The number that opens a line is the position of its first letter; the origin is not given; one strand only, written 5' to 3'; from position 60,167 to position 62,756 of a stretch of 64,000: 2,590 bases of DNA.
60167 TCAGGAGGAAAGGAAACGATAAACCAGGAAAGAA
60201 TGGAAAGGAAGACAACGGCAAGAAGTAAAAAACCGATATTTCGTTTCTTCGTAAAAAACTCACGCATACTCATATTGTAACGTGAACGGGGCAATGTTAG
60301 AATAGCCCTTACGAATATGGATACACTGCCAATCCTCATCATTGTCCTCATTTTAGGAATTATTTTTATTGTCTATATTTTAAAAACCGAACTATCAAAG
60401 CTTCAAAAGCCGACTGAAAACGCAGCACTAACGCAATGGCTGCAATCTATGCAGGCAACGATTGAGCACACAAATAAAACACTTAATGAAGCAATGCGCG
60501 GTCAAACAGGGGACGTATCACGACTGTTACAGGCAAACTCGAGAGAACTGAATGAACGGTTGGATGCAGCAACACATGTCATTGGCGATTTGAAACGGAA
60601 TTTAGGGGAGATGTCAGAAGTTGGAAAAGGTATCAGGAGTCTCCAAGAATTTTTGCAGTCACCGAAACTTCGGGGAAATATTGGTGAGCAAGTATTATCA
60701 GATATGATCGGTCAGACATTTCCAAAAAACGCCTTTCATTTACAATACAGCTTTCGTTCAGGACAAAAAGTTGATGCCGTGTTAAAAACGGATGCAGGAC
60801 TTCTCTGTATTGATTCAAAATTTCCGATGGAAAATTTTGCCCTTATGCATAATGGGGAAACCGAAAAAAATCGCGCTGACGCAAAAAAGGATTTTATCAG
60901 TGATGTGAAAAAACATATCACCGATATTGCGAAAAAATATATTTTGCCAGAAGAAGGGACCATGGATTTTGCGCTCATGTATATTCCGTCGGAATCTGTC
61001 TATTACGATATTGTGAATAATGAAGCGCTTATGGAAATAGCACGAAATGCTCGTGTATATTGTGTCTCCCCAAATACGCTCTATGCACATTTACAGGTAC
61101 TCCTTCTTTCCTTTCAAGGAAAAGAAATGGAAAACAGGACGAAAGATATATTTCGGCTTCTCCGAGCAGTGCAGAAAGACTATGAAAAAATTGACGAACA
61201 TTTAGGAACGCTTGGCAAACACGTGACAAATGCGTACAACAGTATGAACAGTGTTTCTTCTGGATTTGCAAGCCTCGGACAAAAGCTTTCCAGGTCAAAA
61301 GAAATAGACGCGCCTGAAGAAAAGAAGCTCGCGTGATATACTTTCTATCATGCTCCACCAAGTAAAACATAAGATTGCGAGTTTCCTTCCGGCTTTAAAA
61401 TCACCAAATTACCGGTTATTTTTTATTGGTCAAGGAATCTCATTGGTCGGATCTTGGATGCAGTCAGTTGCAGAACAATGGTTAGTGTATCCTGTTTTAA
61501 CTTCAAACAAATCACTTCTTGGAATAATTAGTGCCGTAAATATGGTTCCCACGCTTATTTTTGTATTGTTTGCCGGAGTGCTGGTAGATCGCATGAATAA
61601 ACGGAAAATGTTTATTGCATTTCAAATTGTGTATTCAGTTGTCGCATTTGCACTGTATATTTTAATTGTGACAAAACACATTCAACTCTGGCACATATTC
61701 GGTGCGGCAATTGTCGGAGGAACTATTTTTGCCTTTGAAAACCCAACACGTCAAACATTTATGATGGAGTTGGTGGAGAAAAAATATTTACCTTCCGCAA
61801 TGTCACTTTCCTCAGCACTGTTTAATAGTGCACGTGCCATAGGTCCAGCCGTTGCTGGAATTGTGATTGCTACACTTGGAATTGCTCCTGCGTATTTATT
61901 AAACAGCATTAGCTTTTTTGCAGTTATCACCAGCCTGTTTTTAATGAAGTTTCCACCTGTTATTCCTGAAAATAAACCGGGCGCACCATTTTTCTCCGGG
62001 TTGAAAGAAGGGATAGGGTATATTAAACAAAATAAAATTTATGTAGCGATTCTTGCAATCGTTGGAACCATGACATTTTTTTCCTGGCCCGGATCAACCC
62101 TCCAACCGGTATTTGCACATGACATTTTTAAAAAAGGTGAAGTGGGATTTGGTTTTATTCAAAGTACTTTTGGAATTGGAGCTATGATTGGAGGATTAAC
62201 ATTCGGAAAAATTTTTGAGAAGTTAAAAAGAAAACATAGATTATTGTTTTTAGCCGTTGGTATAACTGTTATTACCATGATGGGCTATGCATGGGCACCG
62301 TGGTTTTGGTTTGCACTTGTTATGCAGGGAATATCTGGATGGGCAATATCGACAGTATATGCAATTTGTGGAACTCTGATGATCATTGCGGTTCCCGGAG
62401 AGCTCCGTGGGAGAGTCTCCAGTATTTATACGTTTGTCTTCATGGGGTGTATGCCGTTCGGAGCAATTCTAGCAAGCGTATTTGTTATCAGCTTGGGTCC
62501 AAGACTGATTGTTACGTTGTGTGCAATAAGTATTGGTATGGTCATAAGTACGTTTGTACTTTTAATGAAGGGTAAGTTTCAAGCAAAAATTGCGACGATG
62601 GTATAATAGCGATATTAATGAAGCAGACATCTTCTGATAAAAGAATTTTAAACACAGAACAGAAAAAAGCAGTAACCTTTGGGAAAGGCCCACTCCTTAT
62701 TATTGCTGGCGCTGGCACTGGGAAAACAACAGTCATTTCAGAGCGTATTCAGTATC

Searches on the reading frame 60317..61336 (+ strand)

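Call 9: search_protein_families(library=pfam, proteins=[window:60317-61336:+], max_evalue=0.001)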
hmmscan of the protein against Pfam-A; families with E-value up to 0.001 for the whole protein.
window:60317-61336:+ (339 aa): 2 families
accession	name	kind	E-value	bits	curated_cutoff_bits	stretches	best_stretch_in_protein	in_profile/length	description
PF02646.22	RmuC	-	3.9e-51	174.3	26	1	68-336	11-290/291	RmuC family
PF14584.11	DUF4446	-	0.00048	20.6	27.4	0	8-63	6-61/150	Protein of unknown function (DUF4446)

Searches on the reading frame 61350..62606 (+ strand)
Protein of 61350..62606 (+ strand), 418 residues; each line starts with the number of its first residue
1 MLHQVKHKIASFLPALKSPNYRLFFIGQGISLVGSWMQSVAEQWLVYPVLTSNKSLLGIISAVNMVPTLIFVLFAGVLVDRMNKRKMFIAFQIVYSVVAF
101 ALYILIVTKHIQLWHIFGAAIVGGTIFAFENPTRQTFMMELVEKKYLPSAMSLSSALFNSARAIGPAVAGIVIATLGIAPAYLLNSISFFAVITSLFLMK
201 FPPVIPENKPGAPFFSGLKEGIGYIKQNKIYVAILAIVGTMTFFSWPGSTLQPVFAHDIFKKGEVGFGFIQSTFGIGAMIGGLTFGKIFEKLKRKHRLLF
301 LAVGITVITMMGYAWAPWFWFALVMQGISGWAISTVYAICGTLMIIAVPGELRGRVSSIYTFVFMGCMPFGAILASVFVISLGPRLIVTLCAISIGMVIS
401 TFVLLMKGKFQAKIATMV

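Call 9: search_protein_families(library=pfam, proteins=[window:61350-62606:+], max_evalue=0.001)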
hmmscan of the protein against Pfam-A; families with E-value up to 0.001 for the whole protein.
window:61350-62606:+ (418 aa): 5 families
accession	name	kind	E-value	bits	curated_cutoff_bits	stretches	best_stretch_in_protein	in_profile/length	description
PF05977.19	MFS_3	-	4.5e-50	171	27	1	14-405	5-391/524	Transmembrane secretion effector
PF07690.21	MFS_1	-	7.9e-39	134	33.4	2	25-364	2-339/347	Major Facilitator Superfamily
PF13347.12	MFS_2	-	2.9e-07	29.8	27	1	15-197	220-405/427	MFS/sugar transport protein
PF00083.30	Sugar_tr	-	1.7e-05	24.3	22.3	1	265-378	46-161/452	Sugar (and other) transporter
PF12832.13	MFS_1_like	-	0.00023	20.8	25.2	0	54-374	33-357/373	MFS_1 like family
